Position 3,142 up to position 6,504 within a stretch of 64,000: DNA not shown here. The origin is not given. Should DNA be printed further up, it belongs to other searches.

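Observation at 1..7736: Hox-type [NiFe] hydrogenase whose NuoF subunit is fused to a GltD/NfnB-like NADPH-type flavoprotein, plus an extended NuoG-like subunit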

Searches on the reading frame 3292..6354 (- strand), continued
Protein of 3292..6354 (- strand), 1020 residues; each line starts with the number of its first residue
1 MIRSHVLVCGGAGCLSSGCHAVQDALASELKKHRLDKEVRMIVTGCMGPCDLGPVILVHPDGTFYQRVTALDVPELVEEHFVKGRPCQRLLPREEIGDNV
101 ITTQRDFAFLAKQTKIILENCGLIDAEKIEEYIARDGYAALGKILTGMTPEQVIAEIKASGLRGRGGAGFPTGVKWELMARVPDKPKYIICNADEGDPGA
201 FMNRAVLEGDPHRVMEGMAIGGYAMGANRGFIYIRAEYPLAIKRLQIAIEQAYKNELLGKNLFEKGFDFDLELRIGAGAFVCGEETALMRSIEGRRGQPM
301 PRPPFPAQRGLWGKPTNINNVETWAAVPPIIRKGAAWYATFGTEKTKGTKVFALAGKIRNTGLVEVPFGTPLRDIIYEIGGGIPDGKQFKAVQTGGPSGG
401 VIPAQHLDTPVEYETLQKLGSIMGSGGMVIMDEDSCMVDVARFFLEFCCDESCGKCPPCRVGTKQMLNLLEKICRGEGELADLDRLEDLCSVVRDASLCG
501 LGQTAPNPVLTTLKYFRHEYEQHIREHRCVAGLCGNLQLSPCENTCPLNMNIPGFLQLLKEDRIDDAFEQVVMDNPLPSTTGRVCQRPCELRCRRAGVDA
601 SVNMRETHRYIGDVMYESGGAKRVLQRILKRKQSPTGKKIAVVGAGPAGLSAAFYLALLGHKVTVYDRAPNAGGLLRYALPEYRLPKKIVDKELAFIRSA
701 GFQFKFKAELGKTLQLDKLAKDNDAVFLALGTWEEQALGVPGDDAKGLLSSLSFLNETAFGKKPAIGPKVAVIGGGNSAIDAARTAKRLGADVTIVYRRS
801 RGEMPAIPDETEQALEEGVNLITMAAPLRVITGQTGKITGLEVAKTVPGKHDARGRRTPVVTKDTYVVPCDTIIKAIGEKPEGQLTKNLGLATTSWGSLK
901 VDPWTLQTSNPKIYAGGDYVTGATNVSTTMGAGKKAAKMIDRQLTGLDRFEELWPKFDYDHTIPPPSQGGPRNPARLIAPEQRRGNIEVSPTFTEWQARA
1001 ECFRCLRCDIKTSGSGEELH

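Call 57: find_encoding_contigs(protein=P0050, flank=7000, max_places=1)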
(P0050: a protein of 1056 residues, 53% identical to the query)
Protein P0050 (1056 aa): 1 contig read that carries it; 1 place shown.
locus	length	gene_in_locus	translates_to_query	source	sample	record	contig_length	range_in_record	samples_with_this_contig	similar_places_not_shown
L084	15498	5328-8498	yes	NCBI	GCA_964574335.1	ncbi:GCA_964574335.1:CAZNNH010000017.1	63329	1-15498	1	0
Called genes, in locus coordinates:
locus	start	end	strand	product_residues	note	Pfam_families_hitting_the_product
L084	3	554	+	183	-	?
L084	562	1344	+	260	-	PF00378:ECH_1, PF16113:ECH_2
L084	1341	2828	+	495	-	PF00289:Biotin_carb_N, PF02786:CPSase_L_D2, PF07478:Dala_Dala_lig_C, PF02785:Biotin_carb_C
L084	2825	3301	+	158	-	PF25917:BSH_RND (faint), PF00364:Biotin_lipoyl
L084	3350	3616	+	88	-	-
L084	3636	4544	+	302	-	PF00682:HMGL-like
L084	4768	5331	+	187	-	PF01257:2Fe-2S_thioredx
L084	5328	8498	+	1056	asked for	PF01257:2Fe-2S_thioredx, PF01512:Complex1_51K, PF10589:NADH_4Fe-4S, PF14691:Fer4_20, PF07992:Pyr_redox_2, PF13450:NAD_binding_8 (weak), PF13738:Pyr_redox_3, PF00070:Pyr_redox, +5 more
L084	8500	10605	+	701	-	PF13510:Fer2_4, PF12837:Fer4_6 (faint), PF10588:NADH-G_4Fe-4S_3, PF12838:Fer4_7, PF14697:Fer4_21 (weak), PF22117:Fer4_Nqo3 (weak), PF00037:Fer4 (weak), PF00384:Molybdopterin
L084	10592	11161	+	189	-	PF01058:Oxidored_q6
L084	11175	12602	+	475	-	PF27537:HoxH, PF00374:NiFeSe_Hases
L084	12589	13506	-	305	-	PF00294:PfkB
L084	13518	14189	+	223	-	PF02517:Rce1-like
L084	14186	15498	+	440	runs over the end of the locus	PF26686:DUF8575 (weak)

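Call 58: find_encoding_contigs(protein=P0058, flank=7000, max_places=1)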
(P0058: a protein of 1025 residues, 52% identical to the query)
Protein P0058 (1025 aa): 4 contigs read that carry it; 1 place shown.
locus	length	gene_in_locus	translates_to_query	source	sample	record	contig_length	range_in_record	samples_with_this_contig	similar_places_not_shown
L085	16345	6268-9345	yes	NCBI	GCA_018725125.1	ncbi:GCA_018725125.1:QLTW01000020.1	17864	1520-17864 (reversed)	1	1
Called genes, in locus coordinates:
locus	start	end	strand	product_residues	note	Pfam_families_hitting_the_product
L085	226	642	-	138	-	PF00334:NDK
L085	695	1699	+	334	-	-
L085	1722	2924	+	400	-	PF00089:Trypsin, PF13365:Trypsin_2, PF00595:PDZ, PF13180:PDZ_2, PF17820:PDZ_6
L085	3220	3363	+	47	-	-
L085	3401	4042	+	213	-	PF13483:Lactamase_B_3, PF12706:Lactamase_B_2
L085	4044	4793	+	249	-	PF12804:NTP_transf_3 (weak)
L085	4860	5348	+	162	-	PF01257:2Fe-2S_thioredx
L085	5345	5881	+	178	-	PF02518:HATPase_c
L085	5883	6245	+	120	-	-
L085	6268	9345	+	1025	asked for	PF01257:2Fe-2S_thioredx (weak), PF01512:Complex1_51K, PF10531:SLBB (weak), PF10589:NADH_4Fe-4S, PF14691:Fer4_20, PF07992:Pyr_redox_2, PF13450:NAD_binding_8, PF13738:Pyr_redox_3, +9 more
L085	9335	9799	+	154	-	PF01257:2Fe-2S_thioredx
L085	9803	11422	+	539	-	PF01512:Complex1_51K, PF10589:NADH_4Fe-4S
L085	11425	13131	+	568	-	PF00111:Fer2, PF13510:Fer2_4, PF10588:NADH-G_4Fe-4S_3, PF14697:Fer4_21 (weak), PF22117:Fer4_Nqo3, PF12838:Fer4_7, PF04879:Molybdop_Fe4S4, PF00384:Molybdopterin, +2 more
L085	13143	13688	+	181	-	PF01058:Oxidored_q6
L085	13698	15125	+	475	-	PF27537:HoxH, PF00374:NiFeSe_Hases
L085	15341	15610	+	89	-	-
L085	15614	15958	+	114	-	PF01155:HypA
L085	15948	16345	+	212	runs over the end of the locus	PF02492:cobW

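Call 63: search_protein_representatives(protein=window:3292-6354:-)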
Query: 1020 residues. Proteins with E-value up to 0.001 (for the whole library): 48715; up to 1e-10: 26766; up to 1e-30: 8530. The best 150 are listed.
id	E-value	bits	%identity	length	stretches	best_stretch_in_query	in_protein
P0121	0.0e+00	1052.9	49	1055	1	38-1013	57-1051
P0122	0.0e+00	1036.8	47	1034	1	6-1010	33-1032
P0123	7.9e-235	798.7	50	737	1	288-1017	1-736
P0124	1.4e-233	794.5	56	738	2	5-538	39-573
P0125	1.4e-225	768.1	45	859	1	18-840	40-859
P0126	4.8e-223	759.7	60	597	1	2-538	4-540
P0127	6.5e-218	742.7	59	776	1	3-555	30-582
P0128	1.0e-212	725.5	48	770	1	11-731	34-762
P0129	2.3e-196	671.3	51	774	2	6-537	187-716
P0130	2.8e-195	667.8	48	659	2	202-745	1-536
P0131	4.3e-194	663.8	57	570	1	2-535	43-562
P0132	2.7e-193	661.2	40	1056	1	104-1012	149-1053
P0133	8.0e-191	653.0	57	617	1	10-537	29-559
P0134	9.3e-189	646.2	52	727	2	4-537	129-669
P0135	2.1e-186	638.4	54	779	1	6-536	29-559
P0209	1.1e-137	477.1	39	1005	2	5-537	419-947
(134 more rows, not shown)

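Call 84: predict_structure(alignment_id=A1)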
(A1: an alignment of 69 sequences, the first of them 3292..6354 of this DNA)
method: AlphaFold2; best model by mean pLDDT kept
length: 1020 residues; sequences in the alignment: 69
mean_pLDDT: 88.9   pTM: 0.87
mean pLDDT of the five models: 88.9, 87.9, 87.2, 86.1, 85.8
residues with pLDDT >= 90: 632; 70-90: 323; 50-70: 53; < 50: 12
segments of 3 or more residues with pLDDT < 50: 1013-1020
pLDDT, mean of each block of 10 residues (from residue 1): 84 86 95 92 88 88 91 95 91 66 83 90 91 95 96 97 71 92 92 65 82 97 96 88 95 94 92 77 67 72 69 89 94 96 90 89 92 93 87 85 93 88 80 93 87 70 93 95 96 82 86 95 90 85 89 95 96 95 88 85 93 95 95 96 97 98 96 91 92 95 94 93 97 87 88 90 88 94 94 95 88 94 95 88 93 87 95 92 88 89 94 94 89 96 93 88 73 88 83 93 90 43
secondary structure, 60 per line:
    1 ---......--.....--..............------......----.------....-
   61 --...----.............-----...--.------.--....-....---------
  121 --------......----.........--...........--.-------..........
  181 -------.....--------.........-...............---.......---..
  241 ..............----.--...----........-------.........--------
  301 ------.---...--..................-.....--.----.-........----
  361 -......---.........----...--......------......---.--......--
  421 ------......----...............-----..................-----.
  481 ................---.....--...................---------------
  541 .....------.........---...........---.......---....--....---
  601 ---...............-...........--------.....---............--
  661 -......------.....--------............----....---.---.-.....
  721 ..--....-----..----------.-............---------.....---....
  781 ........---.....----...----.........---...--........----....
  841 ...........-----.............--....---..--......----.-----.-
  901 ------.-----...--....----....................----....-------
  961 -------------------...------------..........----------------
elements in order (helices of 4 or more, strands of 3 or more residues): E4-9 H12-16 H19-32 E39-44 E56-59 E63-65 H70-82 H108-111 H129-134 H139-147 H150-160 H172-180 E188-192 H201-209 H211-225 E229-235 H239-254 E269-276 H284-292 E316-320 H321-333 H335-339 E349-356 E362-367 H372-379 E389-394 E401-403 H413-418 E427-432 H437-451 H457-474 H480-496 H500-504 H507-525 H541-545 H552-560 H564-574 H578-584 H588-591 H594-597 H604-618 H620-630 E639-643 H647-658 E662-667 H674-678 H687-698 E703-706 H716-722 E725-728 E748-750 H751-759 E769-773 H777-788 E792-796 H808-816 E820-822 E825-832 E837-851 E857-869 E872-875 H883-888 E913-915 H918-921 H926-945 H950-953 H995-1004

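Call 86: fold_search(model_id=the predicted structure, library=pdb)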
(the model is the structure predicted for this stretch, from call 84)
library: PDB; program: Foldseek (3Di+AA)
matches with E <= 10: 1996; with E <= 0.001: 716
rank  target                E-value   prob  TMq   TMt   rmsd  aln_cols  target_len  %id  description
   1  9bp5_B                6.2e-63  1.00  0.50  0.86   3.9       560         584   55  Structure of electron bifurcating Nfn-ABC holoenzyme from Caldicellulosiruptor saccharolyticus (released 2025-03-05)
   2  7q4v_B                6.9e-63  1.00  0.51  0.86   3.6       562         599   59  Electron bifurcating hydrogenase - HydABC from A. woodii (released 2023-02-22)
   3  9mqx_B                1.0e-61  1.00  0.52  0.84   2.8       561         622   52  Electron-bifurcating Tungstopyranopterin-containing aldehyde oxidoreductase with NADH (released 2025-07-16)
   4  9n5u_B                2.2e-60  1.00  0.50  0.86   4.8       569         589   54  Structure of the Thermococcus sibiricus NfnABC complex (released 2025-05-07)
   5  7p8n_b                7.1e-60  1.00  0.51  0.92   2.0       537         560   52  TmHydABC- T. maritima hydrogenase with bridge closed (released 2022-09-14)
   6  9bov_B                1.0e-59  1.00  0.49  0.94   2.6       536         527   56  Structure of electron bifurcating Nfn-ABC complexed with NAD from Caldicellulosiruptor saccharolyticus (released 2025-03-05)
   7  7p92_B                2.0e-59  1.00  0.51  0.84   3.9       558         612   51  TmHydABC- T. maritima bifurcating hydrogenase with bridge domain up (released 2022-09-14)
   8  8a6t_B                2.0e-59  1.00  0.51  0.81   4.0       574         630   50  Cryo-EM structure of the electron bifurcating Fe-Fe hydrogenase HydABC complex from Thermoanaerobacter kivui in the re (released 2023-02-15)
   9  9n5v_B                2.5e-59  1.00  0.50  0.85   3.7       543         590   56  Structure of the NAD(H)-bound Thermococcus sibiricus NfnABC complex (released 2025-05-07)
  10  7p8n_B                4.6e-59  1.00  0.51  0.84   3.4       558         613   51  TmHydABC- T. maritima hydrogenase with bridge closed (released 2022-09-14)
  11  8oh5_B                4.8e-59  1.00  0.50  0.86   3.4       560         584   55  Cryo-EM structure of the electron bifurcating transhydrogenase StnABC complex from Sporomusa Ovata (state 2) (released 2023-09-13)
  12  7p5h_B                2.4e-58  1.00  0.50  0.92   1.9       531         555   53  TmHydABC- D2 map (released 2022-09-14)
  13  7q4w_B                4.6e-49  1.00  0.40  0.85   3.8       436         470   62  CryoEM structure of electron bifurcating Fe-Fe hydrogenase HydABC complex A. woodii in the oxidised state (released 2023-02-15)
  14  7t2r_B                4.8e-49  1.00  0.41  0.96   1.6       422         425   68  Structure of electron bifurcating Ni-Fe hydrogenase complex HydABCSL in FMN-free apo state (released 2022-03-16)
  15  6vw7_D                2.2e-48  1.00  0.48  0.94   2.0       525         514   40  Formate Dehydrogenase FdsABG subcomplex FdsBG from C. necator - NADH bound (released 2020-04-08)
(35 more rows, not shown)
